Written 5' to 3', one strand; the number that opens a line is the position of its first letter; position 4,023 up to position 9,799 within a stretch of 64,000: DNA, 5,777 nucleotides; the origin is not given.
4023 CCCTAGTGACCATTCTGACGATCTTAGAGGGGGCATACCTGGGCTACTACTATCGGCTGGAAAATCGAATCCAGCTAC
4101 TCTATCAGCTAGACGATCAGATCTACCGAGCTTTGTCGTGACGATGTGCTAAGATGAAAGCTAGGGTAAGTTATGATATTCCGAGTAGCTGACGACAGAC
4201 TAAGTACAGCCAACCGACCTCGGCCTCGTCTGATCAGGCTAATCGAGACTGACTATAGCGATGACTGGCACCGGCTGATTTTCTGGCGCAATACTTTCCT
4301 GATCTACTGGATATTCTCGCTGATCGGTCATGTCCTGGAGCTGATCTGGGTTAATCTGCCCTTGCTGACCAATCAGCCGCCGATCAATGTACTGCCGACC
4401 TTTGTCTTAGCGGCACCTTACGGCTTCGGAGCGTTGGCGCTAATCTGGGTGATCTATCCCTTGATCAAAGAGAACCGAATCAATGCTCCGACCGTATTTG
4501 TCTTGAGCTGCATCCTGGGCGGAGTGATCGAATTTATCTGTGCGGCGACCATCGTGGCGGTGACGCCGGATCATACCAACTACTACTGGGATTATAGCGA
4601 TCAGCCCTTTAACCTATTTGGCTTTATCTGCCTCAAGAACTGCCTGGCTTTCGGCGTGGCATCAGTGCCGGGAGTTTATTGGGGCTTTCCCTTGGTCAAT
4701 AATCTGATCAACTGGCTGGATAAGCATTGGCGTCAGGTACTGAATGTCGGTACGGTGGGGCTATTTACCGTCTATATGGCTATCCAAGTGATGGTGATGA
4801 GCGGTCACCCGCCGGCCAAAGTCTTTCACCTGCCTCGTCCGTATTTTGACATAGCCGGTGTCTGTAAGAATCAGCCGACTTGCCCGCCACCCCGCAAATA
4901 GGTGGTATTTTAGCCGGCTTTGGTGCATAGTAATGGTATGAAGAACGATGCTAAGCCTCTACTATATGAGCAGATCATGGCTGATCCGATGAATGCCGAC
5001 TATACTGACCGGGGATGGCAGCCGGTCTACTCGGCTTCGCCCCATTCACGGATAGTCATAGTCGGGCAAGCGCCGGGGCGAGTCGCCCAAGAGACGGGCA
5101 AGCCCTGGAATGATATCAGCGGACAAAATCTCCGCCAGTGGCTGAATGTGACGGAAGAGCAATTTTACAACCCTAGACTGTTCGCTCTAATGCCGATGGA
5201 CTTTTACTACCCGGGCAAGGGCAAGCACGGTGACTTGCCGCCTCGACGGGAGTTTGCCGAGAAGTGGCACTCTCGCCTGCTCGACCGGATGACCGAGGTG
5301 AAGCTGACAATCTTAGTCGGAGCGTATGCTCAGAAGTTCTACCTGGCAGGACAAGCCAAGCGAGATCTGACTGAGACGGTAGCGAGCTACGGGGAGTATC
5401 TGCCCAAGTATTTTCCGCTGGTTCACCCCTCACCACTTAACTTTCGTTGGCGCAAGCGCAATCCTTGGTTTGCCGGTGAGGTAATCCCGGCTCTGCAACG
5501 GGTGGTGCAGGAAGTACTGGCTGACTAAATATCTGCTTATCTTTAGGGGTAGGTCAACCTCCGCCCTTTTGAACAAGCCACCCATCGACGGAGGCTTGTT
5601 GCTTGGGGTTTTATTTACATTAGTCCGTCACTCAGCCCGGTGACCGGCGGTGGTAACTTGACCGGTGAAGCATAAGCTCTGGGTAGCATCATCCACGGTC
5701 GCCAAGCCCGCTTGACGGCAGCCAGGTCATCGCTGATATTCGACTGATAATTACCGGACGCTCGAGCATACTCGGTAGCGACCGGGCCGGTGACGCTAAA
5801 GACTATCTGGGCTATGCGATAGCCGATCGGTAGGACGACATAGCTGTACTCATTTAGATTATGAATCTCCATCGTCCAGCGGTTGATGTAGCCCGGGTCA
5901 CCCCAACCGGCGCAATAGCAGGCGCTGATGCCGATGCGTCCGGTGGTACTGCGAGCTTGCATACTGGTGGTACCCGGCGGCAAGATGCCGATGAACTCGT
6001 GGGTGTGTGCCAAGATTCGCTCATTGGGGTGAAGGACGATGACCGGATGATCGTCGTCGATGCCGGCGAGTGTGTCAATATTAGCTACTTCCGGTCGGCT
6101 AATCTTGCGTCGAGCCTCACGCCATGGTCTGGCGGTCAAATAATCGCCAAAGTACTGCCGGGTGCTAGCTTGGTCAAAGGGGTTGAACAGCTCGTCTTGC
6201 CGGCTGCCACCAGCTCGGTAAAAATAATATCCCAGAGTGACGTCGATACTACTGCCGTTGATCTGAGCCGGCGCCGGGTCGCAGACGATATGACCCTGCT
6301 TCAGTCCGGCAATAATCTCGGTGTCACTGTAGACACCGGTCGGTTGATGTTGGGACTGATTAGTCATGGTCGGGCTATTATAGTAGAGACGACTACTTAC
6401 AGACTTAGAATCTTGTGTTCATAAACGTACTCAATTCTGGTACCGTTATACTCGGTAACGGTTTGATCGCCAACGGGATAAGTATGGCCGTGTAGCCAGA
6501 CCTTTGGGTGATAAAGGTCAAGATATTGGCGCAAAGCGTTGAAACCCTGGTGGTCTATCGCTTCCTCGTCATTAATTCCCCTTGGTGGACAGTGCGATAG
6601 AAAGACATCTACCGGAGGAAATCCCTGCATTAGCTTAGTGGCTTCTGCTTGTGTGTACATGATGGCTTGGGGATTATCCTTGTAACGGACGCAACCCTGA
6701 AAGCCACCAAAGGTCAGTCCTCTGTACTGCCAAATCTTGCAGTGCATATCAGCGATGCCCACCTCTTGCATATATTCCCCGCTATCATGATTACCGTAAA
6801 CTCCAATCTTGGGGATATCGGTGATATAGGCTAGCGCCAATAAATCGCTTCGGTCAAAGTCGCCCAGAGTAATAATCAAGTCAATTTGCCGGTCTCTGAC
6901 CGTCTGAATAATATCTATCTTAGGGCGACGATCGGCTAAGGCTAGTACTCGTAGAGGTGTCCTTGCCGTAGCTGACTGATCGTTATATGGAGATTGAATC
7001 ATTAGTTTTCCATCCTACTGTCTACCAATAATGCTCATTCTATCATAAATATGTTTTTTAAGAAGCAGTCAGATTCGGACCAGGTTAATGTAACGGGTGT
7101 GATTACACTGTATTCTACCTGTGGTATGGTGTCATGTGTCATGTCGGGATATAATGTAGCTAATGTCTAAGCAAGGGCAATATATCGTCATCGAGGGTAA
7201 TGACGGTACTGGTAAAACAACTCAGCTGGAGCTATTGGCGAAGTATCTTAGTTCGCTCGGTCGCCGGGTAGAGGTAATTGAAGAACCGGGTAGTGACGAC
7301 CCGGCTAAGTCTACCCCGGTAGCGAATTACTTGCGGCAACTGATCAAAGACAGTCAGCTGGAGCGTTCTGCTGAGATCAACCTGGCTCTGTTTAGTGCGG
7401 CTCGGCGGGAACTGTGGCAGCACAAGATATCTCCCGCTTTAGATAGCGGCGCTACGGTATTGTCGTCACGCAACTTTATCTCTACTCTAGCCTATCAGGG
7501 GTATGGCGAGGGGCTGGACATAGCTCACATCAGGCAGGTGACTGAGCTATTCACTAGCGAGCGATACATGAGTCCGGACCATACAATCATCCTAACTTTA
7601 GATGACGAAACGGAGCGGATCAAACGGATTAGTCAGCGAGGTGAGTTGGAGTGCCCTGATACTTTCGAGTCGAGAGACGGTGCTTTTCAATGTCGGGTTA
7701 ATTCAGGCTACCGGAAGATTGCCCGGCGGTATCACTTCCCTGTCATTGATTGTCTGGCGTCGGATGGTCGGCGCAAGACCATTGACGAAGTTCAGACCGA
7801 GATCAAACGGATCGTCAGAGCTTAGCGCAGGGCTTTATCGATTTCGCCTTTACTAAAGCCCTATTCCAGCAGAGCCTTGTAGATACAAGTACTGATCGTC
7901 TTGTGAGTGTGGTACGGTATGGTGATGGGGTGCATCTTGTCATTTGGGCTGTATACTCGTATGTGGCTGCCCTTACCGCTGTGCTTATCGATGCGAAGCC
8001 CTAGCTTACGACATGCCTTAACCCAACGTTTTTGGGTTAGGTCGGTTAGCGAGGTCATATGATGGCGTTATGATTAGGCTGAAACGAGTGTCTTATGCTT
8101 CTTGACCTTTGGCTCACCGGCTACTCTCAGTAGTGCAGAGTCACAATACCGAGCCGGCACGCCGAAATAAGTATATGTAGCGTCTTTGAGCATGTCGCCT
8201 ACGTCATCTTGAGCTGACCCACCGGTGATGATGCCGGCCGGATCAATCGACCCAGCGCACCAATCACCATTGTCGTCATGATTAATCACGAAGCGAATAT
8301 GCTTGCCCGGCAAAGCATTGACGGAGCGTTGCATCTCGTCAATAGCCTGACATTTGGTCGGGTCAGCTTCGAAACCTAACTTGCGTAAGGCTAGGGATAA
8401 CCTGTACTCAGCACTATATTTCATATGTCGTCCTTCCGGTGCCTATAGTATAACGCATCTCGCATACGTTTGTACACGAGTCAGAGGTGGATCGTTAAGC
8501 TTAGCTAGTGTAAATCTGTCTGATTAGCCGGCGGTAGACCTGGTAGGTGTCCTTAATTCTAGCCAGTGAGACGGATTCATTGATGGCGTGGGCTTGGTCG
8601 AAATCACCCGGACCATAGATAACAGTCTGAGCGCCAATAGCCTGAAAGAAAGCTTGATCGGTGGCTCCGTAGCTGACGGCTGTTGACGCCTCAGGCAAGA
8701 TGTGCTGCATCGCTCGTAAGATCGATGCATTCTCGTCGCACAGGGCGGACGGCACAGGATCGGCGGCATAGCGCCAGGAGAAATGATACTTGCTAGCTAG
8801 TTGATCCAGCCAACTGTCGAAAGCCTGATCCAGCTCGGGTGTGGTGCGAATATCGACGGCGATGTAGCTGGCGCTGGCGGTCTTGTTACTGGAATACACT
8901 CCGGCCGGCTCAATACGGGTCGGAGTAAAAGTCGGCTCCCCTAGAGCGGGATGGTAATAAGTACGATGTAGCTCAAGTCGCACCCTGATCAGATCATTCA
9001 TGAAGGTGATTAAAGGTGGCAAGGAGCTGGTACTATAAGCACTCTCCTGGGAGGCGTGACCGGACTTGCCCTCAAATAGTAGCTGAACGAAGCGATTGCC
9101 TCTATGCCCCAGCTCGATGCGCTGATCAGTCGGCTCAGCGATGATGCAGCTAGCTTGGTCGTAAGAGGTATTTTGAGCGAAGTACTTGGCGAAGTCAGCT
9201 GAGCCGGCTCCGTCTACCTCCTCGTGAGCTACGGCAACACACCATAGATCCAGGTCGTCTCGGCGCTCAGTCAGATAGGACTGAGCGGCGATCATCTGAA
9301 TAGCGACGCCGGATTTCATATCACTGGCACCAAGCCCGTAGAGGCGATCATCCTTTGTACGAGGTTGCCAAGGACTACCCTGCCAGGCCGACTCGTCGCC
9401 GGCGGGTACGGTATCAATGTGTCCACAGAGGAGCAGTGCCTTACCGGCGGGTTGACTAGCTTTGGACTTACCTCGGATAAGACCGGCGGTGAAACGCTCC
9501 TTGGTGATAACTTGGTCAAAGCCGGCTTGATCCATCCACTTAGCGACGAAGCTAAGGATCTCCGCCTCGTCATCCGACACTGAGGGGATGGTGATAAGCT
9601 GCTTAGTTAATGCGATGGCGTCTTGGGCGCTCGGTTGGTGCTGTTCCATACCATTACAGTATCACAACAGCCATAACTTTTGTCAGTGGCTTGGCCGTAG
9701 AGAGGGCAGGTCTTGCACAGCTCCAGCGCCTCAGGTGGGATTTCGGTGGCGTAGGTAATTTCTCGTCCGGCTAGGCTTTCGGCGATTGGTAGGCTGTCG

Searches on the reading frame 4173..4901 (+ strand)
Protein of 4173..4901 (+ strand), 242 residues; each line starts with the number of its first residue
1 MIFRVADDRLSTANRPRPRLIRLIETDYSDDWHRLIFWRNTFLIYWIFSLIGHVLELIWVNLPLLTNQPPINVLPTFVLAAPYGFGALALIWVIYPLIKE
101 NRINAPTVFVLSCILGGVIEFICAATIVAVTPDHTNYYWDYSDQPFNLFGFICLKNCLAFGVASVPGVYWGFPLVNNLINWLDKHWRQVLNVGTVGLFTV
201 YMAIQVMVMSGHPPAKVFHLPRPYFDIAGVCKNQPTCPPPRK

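Call 41: search_protein_families(library=pfam, proteins=[window:4173-4901:+])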
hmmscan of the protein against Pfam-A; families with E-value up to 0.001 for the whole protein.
window:4173-4901:+ (242 aa): 1 family
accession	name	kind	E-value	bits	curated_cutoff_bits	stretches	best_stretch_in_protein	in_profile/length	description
PF06541.16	ABC_trans_CmpB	-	2.3e-20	73.7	25.9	1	44-203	2-148/151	Putative ABC-transporter type IV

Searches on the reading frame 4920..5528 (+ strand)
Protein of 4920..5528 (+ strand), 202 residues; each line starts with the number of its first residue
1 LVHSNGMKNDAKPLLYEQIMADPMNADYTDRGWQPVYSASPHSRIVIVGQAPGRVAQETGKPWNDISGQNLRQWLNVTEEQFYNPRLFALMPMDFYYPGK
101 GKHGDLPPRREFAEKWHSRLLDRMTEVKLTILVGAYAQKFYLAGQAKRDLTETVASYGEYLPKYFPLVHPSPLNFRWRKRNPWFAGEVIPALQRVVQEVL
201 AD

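Call 41: search_protein_families(library=pfam, proteins=[window:4920-5528:+])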
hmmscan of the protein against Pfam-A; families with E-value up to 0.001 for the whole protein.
window:4920-5528:+ (202 aa): 1 family
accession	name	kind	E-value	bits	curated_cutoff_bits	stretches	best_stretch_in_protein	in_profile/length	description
PF03167.25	UDG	-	8.6e-25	87.9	24.3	1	40-193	5-141/141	Uracil DNA glycosylase superfamily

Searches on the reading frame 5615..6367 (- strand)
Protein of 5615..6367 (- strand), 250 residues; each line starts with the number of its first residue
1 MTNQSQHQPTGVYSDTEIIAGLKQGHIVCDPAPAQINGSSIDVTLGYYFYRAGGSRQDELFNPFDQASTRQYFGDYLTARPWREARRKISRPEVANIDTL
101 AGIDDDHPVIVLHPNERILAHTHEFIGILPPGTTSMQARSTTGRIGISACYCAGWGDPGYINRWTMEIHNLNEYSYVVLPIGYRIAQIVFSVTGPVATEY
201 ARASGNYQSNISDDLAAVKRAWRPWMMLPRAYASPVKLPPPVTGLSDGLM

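Call 41: search_protein_families(library=pfam, proteins=[window:5615-6367:-])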
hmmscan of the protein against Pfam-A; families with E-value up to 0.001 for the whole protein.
window:5615-6367:- (250 aa): 1 family
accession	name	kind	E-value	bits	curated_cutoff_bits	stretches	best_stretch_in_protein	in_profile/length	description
PF22769.1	DCD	-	8.5e-33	114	27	1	13-191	2-151/153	dCTP deaminase-like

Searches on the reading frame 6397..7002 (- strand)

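Call 41: search_protein_families(library=pfam, proteins=[window:6397-7002:-])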
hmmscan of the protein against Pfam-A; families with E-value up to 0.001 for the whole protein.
window:6397-7002:- (201 aa): 2 families
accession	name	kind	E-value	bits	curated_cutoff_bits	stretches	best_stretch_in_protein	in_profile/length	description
PF00149.33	Metallophos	-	1.3e-08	35.9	21.5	1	31-174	21-188/191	Calcineurin-like phosphoesterase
PF12850.12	Metallophos_2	-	6.4e-05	23.4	27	1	30-121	18-106/154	Calcineurin-like phosphoesterase superfamily domain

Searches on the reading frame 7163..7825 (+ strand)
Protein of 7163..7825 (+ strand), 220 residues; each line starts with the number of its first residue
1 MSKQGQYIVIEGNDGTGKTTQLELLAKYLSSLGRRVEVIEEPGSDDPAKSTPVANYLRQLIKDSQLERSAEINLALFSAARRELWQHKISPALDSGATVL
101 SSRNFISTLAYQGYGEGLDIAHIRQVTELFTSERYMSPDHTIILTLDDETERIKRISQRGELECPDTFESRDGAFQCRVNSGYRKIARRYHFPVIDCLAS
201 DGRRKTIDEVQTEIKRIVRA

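Call 41: search_protein_families(library=pfam, proteins=[window:7163-7825:+])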
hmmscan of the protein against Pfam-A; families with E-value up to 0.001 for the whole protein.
window:7163-7825:+ (220 aa): 6 families
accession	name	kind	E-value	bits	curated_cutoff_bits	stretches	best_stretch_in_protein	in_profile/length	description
PF02223.23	Thymidylate_kin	-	2.5e-30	106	27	1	10-197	1-174/185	Thymidylate kinase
PF01712.25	dNK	-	5.4e-05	23.5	27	1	8-161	1-145/203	Deoxynucleoside kinase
PF13521.12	AAA_28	-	0.00027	21.6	27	1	8-135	2-110/164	AAA domain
PF13238.12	AAA_18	-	0.00043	21.2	29.4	0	8-161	1-113/128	AAA domain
PF13191.12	AAA_16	-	0.00053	20.9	32.6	1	3-148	22-140/167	AAA ATPase domain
PF13604.12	AAA_30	-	0.00087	19.5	27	0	3-38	16-51/191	AAA domain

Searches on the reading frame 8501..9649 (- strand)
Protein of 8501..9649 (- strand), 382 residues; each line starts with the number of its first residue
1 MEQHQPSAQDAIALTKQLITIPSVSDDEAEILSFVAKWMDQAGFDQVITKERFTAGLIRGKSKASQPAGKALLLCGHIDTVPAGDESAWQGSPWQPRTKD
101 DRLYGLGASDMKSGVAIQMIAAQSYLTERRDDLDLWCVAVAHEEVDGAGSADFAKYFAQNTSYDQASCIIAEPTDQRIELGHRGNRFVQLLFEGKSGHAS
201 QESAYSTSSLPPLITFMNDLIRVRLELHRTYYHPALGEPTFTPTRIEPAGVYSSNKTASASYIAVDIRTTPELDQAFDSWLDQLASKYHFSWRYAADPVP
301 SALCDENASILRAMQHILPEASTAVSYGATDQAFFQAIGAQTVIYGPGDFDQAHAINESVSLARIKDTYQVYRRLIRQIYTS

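Call 41: search_protein_families(library=pfam, proteins=[window:8501-9649:-])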
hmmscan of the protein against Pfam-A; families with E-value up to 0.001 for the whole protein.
window:8501-9649:- (382 aa): 2 families
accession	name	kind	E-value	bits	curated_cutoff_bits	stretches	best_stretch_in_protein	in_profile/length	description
PF01546.33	Peptidase_M20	-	9.3e-30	104.5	24.6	1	73-377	1-205/206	Peptidase family M20/M25/M40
PF04389.22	Peptidase_M28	-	2.6e-06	27.7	21.3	1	64-163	8-83/193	Peptidase family M28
